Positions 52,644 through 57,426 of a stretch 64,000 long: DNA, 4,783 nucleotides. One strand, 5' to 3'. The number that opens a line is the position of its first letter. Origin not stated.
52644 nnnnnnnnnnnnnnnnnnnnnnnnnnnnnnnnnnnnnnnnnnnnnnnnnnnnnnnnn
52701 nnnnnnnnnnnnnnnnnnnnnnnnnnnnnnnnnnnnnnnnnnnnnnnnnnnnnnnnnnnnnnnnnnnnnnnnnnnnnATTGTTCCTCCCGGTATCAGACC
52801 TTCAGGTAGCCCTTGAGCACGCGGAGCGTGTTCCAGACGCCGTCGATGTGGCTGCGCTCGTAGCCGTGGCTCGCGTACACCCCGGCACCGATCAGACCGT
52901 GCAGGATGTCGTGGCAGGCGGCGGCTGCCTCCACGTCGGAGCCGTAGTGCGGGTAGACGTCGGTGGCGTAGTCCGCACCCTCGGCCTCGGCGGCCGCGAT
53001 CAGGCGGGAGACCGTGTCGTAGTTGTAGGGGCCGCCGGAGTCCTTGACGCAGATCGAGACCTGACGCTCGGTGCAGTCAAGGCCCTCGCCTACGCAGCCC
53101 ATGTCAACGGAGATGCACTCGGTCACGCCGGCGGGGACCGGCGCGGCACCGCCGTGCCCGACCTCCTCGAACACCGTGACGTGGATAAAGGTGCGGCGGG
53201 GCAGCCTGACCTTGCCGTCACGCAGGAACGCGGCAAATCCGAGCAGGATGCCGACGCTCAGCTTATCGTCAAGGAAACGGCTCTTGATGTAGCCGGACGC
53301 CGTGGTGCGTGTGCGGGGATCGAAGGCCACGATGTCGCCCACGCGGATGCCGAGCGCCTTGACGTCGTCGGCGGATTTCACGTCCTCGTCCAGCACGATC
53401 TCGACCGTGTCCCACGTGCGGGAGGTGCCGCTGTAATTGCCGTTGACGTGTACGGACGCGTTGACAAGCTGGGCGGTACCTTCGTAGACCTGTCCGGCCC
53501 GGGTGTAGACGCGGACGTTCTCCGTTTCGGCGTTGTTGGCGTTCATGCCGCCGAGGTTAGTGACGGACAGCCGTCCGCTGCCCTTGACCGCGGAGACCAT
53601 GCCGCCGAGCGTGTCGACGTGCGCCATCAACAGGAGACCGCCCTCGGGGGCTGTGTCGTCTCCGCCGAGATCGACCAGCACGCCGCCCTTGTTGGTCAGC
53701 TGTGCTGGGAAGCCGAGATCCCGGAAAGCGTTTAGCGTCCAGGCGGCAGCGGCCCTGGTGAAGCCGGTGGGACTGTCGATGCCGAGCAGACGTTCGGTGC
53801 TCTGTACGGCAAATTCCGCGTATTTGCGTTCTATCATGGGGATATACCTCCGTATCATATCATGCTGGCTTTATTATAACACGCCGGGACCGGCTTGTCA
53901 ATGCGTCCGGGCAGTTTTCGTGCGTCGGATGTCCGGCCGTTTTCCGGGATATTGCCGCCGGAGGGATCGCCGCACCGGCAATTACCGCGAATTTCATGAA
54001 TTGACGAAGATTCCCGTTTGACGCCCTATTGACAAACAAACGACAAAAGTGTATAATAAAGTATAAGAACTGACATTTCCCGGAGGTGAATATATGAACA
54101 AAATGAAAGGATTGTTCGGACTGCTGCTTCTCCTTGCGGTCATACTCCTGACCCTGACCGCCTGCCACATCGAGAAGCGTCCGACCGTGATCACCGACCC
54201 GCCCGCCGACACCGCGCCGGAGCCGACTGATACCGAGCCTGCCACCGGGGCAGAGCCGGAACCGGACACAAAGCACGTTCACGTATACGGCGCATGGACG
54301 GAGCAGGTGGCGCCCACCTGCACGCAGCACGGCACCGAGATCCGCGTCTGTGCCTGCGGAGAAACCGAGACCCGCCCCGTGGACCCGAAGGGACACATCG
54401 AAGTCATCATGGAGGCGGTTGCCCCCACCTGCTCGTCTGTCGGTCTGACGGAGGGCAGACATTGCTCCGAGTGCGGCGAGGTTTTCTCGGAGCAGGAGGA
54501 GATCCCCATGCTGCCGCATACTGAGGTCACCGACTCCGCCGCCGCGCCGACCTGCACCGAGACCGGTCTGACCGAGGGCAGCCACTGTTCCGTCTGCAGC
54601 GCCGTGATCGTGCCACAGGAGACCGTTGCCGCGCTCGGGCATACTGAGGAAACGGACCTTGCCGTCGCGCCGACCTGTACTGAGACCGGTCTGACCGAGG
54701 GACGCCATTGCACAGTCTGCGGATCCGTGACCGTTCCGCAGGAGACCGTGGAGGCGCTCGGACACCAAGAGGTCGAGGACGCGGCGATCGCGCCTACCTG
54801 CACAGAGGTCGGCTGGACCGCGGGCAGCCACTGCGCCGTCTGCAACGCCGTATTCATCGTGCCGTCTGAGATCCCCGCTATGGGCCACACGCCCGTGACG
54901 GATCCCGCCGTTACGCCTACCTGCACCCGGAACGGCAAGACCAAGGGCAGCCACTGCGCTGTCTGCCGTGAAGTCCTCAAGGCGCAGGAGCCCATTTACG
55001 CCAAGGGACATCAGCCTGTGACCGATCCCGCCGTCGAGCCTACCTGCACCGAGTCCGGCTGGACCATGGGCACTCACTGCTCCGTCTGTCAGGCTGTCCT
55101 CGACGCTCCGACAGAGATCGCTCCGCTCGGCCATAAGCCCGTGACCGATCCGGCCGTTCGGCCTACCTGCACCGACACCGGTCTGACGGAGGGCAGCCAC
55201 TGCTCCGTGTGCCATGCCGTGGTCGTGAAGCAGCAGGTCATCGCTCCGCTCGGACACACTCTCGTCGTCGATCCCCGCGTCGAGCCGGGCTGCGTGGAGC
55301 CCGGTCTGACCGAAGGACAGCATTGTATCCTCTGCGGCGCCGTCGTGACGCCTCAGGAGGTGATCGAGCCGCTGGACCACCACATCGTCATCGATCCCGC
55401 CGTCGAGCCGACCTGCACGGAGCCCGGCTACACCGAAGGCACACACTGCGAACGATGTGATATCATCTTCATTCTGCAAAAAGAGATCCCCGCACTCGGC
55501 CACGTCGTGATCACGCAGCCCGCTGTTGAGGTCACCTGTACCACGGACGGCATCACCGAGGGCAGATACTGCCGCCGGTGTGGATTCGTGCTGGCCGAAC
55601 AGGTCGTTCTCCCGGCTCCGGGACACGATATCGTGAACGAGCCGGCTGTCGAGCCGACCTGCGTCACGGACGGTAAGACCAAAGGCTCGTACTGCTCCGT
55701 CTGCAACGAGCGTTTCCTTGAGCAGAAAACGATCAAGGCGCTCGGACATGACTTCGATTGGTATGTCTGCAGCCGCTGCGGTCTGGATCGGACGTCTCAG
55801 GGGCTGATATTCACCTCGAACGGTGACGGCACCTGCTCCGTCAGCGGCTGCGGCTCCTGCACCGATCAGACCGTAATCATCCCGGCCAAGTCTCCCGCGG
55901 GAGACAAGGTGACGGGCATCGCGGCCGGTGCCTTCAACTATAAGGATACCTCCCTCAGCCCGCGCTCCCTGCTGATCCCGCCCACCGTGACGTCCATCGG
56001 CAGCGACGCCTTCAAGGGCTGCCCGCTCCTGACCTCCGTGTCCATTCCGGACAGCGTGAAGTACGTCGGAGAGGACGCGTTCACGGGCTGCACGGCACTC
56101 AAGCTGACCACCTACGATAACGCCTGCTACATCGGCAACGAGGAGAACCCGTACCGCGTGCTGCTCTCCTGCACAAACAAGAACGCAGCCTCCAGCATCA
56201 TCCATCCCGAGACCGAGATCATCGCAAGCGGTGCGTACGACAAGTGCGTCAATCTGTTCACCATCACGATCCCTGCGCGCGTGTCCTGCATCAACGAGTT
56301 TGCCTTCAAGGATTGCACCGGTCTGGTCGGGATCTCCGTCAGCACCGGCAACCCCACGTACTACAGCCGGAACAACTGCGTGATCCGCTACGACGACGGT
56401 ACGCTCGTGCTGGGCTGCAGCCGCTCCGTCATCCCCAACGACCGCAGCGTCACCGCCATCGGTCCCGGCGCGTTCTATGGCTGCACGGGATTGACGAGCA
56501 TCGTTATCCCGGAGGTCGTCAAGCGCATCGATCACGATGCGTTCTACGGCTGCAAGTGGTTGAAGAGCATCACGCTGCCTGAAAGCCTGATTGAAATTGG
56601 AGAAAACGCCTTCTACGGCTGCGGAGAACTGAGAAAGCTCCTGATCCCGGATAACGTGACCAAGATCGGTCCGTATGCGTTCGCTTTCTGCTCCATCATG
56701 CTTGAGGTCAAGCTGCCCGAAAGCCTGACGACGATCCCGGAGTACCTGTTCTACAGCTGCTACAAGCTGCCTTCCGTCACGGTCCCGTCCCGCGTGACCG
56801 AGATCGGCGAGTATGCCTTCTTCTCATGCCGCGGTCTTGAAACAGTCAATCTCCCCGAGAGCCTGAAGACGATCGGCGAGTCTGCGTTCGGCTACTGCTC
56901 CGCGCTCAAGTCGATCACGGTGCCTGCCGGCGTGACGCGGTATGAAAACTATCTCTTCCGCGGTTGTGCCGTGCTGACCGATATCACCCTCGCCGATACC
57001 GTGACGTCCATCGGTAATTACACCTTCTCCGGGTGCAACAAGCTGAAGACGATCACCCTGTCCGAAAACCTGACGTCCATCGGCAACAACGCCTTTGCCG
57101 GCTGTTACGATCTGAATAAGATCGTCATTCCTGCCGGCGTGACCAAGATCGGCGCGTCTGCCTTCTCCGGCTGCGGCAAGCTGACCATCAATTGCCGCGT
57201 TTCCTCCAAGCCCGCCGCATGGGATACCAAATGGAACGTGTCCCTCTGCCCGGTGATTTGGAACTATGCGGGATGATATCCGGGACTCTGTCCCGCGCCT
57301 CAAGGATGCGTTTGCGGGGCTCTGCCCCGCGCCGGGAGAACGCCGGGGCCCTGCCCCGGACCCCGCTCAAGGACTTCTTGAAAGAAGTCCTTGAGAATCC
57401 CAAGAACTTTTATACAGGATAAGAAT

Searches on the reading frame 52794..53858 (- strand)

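Call 75: search_protein_families(library=pfam, proteins=[window:52794-53858:-], max_evalue=0.00001)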
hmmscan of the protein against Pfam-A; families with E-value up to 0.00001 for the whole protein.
window:52794-53858:- (354 aa): 1 family
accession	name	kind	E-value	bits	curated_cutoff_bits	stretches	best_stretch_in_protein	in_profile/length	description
PF05343.19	Peptidase_M42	-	2e-60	204.8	23.2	1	58-345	1-290/292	M42 glutamyl aminopeptidase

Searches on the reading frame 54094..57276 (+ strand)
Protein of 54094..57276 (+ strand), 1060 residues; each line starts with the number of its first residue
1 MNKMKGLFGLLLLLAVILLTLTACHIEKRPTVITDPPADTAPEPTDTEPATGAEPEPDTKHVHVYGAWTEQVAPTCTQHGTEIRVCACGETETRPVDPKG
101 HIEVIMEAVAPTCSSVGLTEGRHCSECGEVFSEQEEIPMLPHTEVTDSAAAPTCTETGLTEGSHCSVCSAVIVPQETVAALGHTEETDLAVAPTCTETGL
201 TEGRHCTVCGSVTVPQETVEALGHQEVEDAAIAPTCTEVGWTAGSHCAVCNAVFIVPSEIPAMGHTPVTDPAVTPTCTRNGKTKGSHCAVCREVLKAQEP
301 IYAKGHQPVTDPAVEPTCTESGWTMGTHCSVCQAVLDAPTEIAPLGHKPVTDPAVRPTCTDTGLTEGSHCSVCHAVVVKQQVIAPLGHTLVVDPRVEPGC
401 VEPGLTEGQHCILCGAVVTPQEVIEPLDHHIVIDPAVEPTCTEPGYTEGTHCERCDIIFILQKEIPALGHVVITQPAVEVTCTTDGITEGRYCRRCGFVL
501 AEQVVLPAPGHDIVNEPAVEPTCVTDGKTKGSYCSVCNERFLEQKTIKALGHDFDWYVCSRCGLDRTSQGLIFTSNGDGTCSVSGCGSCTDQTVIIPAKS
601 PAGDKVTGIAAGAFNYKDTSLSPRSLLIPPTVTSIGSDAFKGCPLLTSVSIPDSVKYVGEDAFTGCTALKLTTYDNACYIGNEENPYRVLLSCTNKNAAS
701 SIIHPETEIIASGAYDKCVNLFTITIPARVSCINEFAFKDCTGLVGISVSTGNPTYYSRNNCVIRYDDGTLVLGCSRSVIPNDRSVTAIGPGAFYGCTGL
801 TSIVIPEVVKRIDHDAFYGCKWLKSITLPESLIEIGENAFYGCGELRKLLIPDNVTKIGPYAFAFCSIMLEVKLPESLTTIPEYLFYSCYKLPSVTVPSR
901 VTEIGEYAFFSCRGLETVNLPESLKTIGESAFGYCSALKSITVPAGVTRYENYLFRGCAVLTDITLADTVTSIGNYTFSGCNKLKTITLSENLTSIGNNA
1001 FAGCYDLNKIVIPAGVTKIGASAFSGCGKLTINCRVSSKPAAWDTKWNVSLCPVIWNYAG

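Call 40: search_protein_families(library=pfam, proteins=[window:54094-57276:+], max_evalue=0.00001)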
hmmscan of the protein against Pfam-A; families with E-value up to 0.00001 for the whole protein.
window:54094-57276:+ (1060 aa): 2 families
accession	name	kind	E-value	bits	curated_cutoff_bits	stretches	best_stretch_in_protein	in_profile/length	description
PF13306.12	LRR_5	-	2.2e-97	322.2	27.7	3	902-1030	1-126/127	BspA type Leucine rich repeat region (6 copies)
PF13855.12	LRR_8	-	3.8e-16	59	27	0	970-1009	13-53/61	Leucine rich repeat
